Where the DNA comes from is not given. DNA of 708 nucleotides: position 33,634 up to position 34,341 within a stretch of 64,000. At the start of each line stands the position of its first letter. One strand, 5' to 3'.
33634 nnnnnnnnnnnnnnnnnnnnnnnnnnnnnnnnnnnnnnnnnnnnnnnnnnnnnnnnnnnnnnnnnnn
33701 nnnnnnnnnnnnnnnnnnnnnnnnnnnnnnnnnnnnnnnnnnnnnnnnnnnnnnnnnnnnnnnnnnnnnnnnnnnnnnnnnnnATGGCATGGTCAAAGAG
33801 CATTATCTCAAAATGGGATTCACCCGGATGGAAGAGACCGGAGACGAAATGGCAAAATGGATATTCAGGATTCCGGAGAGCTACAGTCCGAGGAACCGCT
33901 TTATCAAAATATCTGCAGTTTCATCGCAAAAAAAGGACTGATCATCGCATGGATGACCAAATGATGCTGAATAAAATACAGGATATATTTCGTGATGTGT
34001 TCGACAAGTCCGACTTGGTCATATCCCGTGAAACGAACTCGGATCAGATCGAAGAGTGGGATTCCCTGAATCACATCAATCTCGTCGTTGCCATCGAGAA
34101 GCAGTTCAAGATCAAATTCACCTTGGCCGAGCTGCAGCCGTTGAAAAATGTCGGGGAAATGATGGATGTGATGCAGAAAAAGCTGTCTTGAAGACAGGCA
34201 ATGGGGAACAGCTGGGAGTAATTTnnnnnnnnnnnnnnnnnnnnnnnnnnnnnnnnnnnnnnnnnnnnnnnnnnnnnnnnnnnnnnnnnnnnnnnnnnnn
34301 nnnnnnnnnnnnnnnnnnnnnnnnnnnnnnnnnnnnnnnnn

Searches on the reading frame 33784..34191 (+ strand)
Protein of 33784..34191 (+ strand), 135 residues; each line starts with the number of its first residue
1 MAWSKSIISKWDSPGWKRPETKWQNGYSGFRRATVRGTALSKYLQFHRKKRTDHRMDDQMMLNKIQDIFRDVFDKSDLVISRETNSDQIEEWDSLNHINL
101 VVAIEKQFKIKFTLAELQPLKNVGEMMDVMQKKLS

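Call 5: search_protein_families(library=pfam, proteins=[window:33784-34191:+], max_evalue=0.01)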
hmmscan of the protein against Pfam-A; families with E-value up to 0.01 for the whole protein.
window:33784-34191:+ (135 aa): 1 family
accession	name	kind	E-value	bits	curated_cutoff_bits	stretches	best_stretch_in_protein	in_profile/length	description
PF00550.31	PP-binding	-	0.00011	22.9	20.8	1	64-128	2-65/67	Phosphopantetheine attachment site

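Call 6: search_protein_families(library=ncbifam, proteins=[window:33784-34191:+], max_evalue=0.01)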
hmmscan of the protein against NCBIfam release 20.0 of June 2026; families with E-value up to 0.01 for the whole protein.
window:33784-34191:+ (135 aa): 9 families
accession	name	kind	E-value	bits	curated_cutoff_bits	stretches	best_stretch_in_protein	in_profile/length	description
NF002150.0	PRK00982.1-4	subfamily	4.3e-06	26.9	66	1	56-133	1-78/80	acyl carrier protein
NF002148.0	PRK00982.1-2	subfamily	8.1e-05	22.4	71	1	60-133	4-77/79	acyl carrier protein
TIGR00517.1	acyl_carrier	equivalog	0.00016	21.5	70.45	1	60-133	3-76/77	acyl carrier protein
NF009104.0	PRK12449.1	equivalog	0.00021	21.1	70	1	56-134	1-79/80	acyl carrier protein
NF041439.1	TraE_Enteroc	subfamily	0.0018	18.8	100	1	31-85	31-85/99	type IV conjugative transfer system protein TraE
NF002147.0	PRK00982.1-1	equivalog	0.0035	17.1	84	1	91-133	38-80/83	acyl carrier protein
NF005502.0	PRK07117.1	equivalog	0.0039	17.4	79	1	93-134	38-79/82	acyl carrier protein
NF005079.0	PRK06508.1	equivalog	0.0078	16.6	83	0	62-117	5-60/93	acyl carrier protein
NF003464.0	PRK05087.1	equivalog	0.008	16.2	68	0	63-117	5-59/78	D-alanine--poly(phosphoribitol) ligase subunit DltC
